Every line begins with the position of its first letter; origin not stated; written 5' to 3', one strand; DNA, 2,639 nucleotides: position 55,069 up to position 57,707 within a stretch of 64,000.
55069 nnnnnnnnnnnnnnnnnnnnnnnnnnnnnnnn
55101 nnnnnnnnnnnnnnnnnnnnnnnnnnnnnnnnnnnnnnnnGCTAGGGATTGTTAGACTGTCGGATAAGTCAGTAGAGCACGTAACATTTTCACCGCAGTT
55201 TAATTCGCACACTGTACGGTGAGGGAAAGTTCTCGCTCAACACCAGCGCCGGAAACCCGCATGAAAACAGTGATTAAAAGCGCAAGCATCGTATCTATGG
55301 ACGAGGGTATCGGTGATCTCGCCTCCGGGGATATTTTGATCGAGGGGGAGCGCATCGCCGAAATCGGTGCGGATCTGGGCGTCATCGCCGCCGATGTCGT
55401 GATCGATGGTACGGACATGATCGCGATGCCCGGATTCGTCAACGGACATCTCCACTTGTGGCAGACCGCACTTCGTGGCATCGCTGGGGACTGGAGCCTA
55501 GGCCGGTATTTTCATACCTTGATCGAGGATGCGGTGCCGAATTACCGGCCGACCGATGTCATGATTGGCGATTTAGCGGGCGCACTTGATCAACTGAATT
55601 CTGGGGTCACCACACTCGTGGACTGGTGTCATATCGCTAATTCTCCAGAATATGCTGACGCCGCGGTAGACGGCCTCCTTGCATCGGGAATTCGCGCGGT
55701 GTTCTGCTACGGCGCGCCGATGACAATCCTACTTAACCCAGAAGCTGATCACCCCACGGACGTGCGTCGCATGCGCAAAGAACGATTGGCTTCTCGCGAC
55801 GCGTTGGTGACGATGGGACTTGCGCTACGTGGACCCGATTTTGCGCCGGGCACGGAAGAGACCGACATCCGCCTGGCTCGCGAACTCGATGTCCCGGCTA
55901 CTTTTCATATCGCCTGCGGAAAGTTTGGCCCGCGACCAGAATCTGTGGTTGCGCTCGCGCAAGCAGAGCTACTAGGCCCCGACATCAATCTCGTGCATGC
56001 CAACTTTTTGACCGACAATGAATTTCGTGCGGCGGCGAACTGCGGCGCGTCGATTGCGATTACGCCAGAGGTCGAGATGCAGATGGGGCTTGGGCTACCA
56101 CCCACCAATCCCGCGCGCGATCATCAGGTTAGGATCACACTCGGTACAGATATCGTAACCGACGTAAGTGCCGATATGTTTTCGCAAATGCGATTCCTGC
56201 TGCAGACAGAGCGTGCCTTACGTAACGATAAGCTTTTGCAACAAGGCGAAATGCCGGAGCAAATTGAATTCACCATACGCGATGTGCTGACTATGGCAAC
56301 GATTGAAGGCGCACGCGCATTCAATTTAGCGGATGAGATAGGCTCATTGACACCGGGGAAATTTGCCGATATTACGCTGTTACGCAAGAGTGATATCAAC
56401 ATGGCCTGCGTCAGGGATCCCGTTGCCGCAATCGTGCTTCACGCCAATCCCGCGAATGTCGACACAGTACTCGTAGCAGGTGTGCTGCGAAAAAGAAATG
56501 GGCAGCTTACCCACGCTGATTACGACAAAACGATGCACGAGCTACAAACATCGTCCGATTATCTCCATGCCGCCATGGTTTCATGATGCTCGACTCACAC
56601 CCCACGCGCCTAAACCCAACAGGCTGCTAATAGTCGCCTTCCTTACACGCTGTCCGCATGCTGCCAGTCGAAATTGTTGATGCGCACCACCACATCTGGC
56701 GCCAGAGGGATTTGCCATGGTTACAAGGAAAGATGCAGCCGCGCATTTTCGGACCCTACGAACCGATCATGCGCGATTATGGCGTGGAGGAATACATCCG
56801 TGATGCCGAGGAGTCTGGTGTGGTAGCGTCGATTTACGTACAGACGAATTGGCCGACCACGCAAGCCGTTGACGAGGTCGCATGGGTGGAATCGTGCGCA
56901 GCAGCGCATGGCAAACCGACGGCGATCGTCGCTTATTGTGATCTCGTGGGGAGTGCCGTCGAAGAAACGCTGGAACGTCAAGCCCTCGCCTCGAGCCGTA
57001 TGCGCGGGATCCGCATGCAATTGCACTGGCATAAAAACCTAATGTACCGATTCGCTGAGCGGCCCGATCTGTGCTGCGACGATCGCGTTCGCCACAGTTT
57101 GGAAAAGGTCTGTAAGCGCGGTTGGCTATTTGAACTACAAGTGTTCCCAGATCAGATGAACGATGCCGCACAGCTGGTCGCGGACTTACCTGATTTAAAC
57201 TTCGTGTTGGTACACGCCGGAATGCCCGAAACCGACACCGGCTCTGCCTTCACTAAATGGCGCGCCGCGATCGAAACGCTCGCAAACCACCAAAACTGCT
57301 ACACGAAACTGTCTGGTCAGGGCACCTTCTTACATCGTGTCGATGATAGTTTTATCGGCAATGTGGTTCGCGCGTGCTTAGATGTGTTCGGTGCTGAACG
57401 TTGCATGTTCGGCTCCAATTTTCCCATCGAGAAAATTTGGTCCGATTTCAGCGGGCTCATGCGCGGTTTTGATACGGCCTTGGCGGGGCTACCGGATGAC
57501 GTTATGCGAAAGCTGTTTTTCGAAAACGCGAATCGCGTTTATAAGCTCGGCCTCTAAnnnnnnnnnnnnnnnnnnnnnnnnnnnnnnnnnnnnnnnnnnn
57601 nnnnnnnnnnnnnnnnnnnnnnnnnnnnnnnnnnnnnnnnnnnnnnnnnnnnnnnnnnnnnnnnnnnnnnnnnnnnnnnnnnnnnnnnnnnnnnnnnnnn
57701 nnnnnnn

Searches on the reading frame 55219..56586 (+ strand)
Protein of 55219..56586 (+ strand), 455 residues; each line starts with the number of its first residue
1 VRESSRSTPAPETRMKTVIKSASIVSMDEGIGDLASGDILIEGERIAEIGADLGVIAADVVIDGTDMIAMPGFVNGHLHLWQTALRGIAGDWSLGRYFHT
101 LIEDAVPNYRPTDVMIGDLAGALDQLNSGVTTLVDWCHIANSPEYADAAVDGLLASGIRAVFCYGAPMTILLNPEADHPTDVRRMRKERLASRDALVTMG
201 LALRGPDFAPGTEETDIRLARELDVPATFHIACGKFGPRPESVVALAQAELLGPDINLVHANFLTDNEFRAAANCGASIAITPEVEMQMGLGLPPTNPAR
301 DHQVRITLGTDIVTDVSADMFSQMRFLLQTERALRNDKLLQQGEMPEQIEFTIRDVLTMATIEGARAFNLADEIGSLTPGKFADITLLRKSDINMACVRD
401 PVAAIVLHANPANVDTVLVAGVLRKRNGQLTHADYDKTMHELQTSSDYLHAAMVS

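Call 32: search_protein_families(library=pfam, proteins=[window:55219-56586:+])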
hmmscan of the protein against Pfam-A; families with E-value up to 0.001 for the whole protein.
window:55219-56586:+ (455 aa): 2 families
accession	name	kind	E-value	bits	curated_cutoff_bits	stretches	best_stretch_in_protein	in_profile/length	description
PF01979.26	Amidohydro_1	-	1.6e-27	97.2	25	1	68-422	1-343/345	Amidohydrolase family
PF07969.17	Amidohydro_3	-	1.4e-14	54.9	29.7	1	256-401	308-448/472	Amidohydrolase family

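Call 57: search_protein_families(library=ncbifam, proteins=[window:55261-56586:+], max_evalue=0.00001)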
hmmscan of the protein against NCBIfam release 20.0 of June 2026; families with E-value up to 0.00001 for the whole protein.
window:55261-56586:+ (441 aa): 37 families (the best 25 are shown)
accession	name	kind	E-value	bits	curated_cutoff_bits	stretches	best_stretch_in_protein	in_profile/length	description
NF006056.0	PRK08204.1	subfamily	1.9e-159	531.2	391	1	2-438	4-443/449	hypothetical protein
NF005557.0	PRK07228.1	equivalog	1.3e-43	149.4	522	2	232-434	241-436/445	5'-deoxyadenosine deaminase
NF004701.0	PRK06038.1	equivalog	2.1e-43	148.6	609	2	3-152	6-146/432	N-ethylammeline chlorohydrolase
NF006055.0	PRK08203.1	equivalog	2.4e-39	135.2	532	2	221-436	250-451/455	8-oxoguanine deaminase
NF004995.0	PRK06380.1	subfamily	2e-37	129.2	567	2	221-424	219-412/418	metal-dependent hydrolase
NF006252.0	PRK08393.1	equivalog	2.7e-37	128.8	617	1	4-431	4-419/424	N-ethylammeline chlorohydrolase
NF006549.0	PRK09045.1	equivalog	6.2e-36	124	540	1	20-427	27-431/444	TRZ/ATZ family hydrolase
NF009059.0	PRK12393.1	equivalog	6.5e-33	114.1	543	2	217-430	250-450/460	amidohydrolase family protein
NF005540.0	PRK07203.1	equivalog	9.1e-25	87.2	444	2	229-436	244-439/444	putative aminohydrolase SsnA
NF006681.0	PRK09229.1-2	equivalog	5.9e-24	84.6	362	1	222-429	249-441/451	formimidoylglutamate deiminase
NF004801.0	PRK06151.1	subfamily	1.8e-23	83.2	416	1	204-438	229-465/491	chlorohydrolase family protein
TIGR02967.1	guan_deamin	equivalog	6.6e-22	78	375.4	1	231-377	230-363/401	guanine deaminase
TIGR03314.1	Se_ssnA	subfamily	2.4e-21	76.1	455.5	2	229-433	243-435/441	putative selenium metabolism protein SsnA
NF005211.0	PRK06687.1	equivalog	3.2e-21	75.6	703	1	4-417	3-415/419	TRZ/ATZ family protein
NF006679.0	PRK09228.1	subfamily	4.6e-19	68.5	351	1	233-378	257-389/433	guanine deaminase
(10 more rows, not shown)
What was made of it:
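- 55261..56586 (+): Amidohydro_1 (TRZ/ATZ-like) gene controlled by site a2. It is followed by an Amidohydro_2 gene at 56658-57557. Calls 32 and 57.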

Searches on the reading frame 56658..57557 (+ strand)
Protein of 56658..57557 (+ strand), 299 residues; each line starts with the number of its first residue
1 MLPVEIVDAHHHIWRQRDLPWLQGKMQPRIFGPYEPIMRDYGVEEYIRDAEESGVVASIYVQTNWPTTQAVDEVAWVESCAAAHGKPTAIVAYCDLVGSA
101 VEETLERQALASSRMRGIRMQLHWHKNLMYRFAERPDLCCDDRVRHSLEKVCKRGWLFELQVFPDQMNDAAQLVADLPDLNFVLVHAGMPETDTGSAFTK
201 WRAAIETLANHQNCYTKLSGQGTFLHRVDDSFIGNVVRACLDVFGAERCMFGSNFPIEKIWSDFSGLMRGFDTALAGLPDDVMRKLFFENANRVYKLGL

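Call 32: search_protein_families(library=pfam, proteins=[window:56658-57557:+])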
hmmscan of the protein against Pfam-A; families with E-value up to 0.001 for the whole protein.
window:56658-57557:+ (299 aa): 1 family
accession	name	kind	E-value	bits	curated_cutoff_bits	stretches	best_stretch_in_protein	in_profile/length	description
PF04909.20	Amidohydro_2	-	1.8e-44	153.1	26.4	1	7-297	1-289/289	Amidohydrolase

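Call 57: search_protein_families(library=ncbifam, proteins=[window:56658-57557:+], max_evalue=0.00001)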
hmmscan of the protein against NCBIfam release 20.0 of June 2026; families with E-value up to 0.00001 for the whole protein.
window:56658-57557:+ (299 aa): 1 family
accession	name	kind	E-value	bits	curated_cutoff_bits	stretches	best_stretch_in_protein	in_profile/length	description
NF052480.1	FuconLaconase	equivalog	5.3e-23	82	400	1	7-297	3-286/287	L-fucono-1,5-lactonase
